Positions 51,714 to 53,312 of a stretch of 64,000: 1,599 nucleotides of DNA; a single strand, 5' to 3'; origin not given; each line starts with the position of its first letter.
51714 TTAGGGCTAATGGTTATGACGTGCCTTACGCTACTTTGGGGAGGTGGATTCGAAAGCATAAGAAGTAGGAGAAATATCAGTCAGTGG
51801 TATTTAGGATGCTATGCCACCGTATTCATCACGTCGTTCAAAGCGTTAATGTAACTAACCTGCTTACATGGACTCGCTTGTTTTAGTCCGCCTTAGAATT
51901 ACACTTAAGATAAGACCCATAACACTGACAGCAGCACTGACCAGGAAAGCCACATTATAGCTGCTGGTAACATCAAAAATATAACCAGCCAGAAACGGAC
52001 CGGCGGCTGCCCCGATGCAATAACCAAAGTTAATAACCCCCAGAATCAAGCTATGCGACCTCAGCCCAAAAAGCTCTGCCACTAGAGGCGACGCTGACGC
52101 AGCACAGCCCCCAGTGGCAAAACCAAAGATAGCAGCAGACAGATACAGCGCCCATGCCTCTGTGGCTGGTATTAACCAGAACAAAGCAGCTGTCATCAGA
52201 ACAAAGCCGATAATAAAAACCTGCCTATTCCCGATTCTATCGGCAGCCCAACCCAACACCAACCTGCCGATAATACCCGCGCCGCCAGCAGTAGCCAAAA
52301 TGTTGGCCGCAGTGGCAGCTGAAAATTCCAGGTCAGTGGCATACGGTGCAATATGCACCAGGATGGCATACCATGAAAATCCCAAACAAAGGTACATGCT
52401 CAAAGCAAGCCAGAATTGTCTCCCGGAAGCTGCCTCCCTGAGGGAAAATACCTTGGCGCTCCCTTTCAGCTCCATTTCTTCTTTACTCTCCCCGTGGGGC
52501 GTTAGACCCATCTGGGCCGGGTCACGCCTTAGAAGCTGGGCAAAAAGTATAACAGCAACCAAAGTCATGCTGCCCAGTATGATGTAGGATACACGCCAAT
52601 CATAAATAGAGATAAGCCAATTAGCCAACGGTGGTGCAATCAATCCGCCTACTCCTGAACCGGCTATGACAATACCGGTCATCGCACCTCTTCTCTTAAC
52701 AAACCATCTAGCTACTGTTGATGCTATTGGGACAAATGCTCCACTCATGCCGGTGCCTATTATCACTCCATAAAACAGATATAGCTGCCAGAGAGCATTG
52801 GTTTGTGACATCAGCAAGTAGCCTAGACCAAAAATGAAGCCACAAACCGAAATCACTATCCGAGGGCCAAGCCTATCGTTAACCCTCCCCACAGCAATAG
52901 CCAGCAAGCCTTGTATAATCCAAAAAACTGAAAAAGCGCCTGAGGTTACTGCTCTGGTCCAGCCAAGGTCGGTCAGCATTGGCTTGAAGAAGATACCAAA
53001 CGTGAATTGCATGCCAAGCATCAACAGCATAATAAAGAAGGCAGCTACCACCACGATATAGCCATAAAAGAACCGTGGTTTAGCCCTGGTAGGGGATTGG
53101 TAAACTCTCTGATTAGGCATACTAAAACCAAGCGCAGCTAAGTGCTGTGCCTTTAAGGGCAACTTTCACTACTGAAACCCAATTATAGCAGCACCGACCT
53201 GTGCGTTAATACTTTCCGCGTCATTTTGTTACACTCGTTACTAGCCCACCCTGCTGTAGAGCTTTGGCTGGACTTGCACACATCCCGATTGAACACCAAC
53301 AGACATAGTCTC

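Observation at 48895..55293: Four decayed copies of the integrase 3' end, plus two divergent ones, are scattered through the island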

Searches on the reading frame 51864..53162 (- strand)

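Call 9: search_protein_families(library=pfam, proteins=[window:51864-53162:-], max_evalue=0.01)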
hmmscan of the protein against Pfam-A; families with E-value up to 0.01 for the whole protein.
window:51864-53162:- (432 aa): 6 families
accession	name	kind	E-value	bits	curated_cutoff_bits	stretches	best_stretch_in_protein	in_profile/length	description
PF07690.21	MFS_1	-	1e-59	202.6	33.4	2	42-305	2-260/347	Major Facilitator Superfamily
PF06779.20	MFS_4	-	6.8e-09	36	26.3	1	86-419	46-362/364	Uncharacterised MFS-type transporter YbfB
PF12832.13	MFS_1_like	-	8.7e-06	25.4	25.2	1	182-401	147-367/373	MFS_1 like family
PF11700.14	ATG22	-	1.9e-05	24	24.1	1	189-427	230-476/482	Vacuole effluxer Atg22 like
PF00083.30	Sugar_tr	-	6.5e-05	22.4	22.3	1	294-426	57-194/452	Sugar (and other) transporter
PF23262.1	NFD4_C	-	0.0061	16.8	27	0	249-393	18-165/215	NFD4, C-terminal domain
